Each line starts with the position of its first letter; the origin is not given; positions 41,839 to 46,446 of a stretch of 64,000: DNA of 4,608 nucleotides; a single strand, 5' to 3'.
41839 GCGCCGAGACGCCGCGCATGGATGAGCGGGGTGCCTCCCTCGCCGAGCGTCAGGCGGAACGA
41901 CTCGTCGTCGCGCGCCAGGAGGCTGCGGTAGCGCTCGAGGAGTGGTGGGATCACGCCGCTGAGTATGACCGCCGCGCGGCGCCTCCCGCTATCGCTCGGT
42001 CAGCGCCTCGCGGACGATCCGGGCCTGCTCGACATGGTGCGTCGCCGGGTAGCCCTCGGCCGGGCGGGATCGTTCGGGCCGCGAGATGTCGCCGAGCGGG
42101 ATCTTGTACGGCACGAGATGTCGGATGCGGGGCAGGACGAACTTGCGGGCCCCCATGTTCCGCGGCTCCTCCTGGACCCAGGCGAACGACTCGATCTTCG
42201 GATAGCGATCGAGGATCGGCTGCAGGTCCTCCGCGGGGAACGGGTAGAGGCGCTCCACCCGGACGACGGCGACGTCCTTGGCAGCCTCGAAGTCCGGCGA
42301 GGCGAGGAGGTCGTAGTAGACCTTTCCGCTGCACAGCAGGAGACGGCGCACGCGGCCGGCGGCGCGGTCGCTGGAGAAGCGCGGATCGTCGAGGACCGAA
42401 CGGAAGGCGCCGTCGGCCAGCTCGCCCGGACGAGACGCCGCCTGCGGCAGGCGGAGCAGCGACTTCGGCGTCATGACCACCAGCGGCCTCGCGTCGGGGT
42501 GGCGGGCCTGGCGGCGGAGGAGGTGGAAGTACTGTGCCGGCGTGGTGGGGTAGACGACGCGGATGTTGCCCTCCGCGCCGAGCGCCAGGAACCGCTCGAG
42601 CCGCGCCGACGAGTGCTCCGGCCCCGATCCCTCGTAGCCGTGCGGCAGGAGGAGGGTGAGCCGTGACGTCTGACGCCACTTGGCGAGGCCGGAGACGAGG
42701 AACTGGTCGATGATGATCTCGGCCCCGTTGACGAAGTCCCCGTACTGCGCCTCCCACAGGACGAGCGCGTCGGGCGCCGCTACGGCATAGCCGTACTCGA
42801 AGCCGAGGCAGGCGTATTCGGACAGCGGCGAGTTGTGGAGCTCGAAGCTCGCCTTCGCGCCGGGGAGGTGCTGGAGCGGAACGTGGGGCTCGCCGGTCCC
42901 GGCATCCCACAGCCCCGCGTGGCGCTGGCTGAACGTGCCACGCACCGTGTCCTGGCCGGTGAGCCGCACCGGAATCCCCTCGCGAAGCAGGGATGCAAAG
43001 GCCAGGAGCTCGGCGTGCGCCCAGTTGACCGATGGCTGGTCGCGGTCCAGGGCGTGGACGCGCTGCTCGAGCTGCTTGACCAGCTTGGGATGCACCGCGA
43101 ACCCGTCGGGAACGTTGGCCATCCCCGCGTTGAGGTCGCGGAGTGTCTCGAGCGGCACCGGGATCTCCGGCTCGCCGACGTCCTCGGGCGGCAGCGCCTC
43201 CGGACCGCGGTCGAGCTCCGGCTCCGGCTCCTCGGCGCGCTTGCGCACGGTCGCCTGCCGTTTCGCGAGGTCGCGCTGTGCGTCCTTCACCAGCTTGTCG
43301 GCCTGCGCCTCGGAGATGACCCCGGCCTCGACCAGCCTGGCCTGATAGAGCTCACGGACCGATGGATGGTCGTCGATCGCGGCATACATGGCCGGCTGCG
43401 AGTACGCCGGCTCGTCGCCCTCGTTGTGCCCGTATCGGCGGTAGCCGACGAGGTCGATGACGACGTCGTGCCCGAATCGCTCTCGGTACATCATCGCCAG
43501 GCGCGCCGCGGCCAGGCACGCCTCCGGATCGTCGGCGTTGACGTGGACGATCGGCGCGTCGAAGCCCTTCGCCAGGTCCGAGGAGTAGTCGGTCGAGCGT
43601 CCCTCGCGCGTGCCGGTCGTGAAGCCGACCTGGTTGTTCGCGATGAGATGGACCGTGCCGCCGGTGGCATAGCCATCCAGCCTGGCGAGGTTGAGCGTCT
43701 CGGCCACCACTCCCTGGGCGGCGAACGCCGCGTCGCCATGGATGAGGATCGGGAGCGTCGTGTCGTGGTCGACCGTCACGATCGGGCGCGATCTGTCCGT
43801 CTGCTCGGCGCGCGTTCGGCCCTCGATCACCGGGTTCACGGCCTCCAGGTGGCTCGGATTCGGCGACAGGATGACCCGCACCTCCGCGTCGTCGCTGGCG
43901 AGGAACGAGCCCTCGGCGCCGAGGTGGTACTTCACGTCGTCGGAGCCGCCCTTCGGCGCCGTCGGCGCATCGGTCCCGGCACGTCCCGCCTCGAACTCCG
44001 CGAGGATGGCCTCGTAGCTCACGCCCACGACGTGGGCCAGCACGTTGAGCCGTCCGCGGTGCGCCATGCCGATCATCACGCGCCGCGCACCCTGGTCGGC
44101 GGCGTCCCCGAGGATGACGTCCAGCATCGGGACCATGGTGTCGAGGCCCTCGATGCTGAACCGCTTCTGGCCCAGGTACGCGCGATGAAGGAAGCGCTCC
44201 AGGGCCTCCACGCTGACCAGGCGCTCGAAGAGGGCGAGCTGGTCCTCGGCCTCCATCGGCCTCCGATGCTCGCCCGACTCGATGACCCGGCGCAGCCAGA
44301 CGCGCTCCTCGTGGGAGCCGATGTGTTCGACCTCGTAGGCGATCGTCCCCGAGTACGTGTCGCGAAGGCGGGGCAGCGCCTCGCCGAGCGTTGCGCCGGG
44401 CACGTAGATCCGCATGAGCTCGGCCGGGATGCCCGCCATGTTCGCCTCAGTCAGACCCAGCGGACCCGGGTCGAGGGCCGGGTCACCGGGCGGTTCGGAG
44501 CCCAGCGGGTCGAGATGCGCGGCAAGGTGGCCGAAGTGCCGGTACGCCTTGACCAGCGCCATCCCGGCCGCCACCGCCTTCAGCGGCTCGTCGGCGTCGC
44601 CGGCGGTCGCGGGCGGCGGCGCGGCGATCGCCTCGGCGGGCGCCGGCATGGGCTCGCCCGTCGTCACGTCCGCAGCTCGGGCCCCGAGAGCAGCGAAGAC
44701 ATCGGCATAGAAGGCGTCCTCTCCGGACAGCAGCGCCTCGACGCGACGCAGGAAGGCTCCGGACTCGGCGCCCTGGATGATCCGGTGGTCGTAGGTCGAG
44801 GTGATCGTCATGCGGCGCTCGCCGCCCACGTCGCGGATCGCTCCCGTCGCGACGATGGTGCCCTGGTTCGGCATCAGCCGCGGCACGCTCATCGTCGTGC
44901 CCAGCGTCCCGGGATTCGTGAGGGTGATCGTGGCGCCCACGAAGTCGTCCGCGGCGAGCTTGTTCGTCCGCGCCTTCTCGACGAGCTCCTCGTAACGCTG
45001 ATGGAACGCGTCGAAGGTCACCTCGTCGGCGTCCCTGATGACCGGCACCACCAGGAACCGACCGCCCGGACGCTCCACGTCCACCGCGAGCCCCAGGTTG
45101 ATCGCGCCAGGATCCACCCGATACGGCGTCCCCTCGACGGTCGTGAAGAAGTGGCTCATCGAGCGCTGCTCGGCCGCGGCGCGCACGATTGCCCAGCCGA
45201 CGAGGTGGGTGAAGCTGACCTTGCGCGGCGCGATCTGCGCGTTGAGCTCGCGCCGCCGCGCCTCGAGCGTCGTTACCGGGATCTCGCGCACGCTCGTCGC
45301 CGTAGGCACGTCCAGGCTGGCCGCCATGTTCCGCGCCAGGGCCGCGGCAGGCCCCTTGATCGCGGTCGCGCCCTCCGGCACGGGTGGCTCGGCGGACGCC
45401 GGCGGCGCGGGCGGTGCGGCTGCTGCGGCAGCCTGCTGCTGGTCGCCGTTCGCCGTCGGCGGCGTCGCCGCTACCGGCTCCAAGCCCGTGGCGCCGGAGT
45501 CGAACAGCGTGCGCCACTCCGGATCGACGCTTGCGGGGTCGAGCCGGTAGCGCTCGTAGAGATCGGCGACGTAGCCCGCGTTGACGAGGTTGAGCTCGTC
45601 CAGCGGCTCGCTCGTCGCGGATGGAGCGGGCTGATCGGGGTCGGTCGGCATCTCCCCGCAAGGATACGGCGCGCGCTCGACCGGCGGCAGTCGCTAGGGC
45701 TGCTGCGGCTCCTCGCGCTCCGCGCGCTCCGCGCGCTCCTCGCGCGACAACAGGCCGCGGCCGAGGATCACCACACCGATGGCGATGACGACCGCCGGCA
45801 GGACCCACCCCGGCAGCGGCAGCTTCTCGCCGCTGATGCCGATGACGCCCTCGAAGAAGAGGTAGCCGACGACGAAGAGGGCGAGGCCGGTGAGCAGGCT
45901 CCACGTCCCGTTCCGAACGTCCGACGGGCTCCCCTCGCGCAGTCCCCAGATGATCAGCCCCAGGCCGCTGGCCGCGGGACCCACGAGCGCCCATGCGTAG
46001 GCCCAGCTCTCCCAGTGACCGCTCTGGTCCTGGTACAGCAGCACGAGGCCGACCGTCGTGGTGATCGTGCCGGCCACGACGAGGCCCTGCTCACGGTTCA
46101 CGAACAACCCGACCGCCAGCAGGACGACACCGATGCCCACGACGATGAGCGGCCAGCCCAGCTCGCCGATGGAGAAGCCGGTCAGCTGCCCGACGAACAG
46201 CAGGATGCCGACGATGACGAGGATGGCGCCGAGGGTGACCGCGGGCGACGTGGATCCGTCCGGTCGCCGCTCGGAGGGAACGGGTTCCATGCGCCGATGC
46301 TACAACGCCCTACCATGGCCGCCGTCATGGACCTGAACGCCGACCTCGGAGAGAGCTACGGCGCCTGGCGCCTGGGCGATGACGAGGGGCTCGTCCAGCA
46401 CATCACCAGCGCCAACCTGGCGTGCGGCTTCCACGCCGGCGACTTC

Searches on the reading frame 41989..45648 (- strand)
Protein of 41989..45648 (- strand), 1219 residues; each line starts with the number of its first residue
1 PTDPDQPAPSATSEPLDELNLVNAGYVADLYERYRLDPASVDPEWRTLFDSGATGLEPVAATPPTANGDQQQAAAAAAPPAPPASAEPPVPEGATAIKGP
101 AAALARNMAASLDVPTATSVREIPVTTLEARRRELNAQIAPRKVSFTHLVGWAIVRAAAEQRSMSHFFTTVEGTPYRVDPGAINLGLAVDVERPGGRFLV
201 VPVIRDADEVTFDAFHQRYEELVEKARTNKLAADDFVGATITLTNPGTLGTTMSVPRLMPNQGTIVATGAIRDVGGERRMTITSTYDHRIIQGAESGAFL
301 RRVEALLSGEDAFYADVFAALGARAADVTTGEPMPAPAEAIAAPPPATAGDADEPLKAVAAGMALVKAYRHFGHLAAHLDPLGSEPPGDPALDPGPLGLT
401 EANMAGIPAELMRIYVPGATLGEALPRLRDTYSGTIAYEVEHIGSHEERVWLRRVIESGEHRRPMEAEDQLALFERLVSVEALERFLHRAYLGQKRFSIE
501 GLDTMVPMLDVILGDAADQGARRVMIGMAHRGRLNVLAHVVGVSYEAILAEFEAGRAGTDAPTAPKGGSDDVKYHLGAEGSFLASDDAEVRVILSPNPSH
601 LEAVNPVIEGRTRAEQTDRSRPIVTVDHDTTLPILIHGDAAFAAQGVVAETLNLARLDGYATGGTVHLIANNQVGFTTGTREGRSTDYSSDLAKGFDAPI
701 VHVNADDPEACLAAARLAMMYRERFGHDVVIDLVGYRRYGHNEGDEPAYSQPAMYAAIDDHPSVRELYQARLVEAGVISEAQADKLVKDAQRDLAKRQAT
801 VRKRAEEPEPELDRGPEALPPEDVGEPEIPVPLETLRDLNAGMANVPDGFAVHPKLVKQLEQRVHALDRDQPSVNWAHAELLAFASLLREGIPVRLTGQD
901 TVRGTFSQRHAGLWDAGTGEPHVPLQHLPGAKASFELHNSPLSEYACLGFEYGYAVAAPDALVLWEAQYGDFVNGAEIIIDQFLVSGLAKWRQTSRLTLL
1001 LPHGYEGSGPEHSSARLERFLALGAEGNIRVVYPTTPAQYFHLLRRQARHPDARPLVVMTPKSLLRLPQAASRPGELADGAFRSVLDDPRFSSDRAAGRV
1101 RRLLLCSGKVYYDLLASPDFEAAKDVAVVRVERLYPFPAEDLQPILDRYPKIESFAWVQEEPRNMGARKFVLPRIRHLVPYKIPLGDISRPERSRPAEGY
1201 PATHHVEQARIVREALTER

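Call 9: search_protein_families(library=pfam, proteins=[window:41989-45648:-], max_evalue=0.001)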
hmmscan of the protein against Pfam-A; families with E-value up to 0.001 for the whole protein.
window:41989-45648:- (1219 aa): 5 families
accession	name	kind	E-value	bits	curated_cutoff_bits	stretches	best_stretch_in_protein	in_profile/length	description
PF00676.26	E1_dh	-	1.2e-50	172.6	22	1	477-802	3-292/300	Dehydrogenase E1 component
PF02779.29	Transket_pyr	-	2.8e-45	154.5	27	1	874-1066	3-173/174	Transketolase, pyrimidine binding domain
PF00198.28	2-oxoacid_dh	-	8.3e-42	143.7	23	1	97-308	9-225/232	2-oxoacid dehydrogenases acyltransferase (catalytic domain)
PF16870.10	OxoGdeHyase_C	-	3.5e-37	127.9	27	1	1074-1216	4-151/151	2-oxoglutarate dehydrogenase C-terminal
PF16078.10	2-oxogl_dehyd_N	-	8.6e-11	41.6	27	1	22-51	7-36/41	2-oxoglutarate dehydrogenase N-terminus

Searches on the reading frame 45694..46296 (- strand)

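Call 9: search_protein_families(library=pfam, proteins=[window:45694-46296:-], max_evalue=0.001)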
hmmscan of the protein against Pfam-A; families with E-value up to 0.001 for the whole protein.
window:45694-46296:- (200 aa): 1 family
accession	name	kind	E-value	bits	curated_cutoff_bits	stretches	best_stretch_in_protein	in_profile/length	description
PF24961.1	NfeD_membrane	-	0.00034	21.1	26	1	25-113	25-114/119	NfeD integral membrane domain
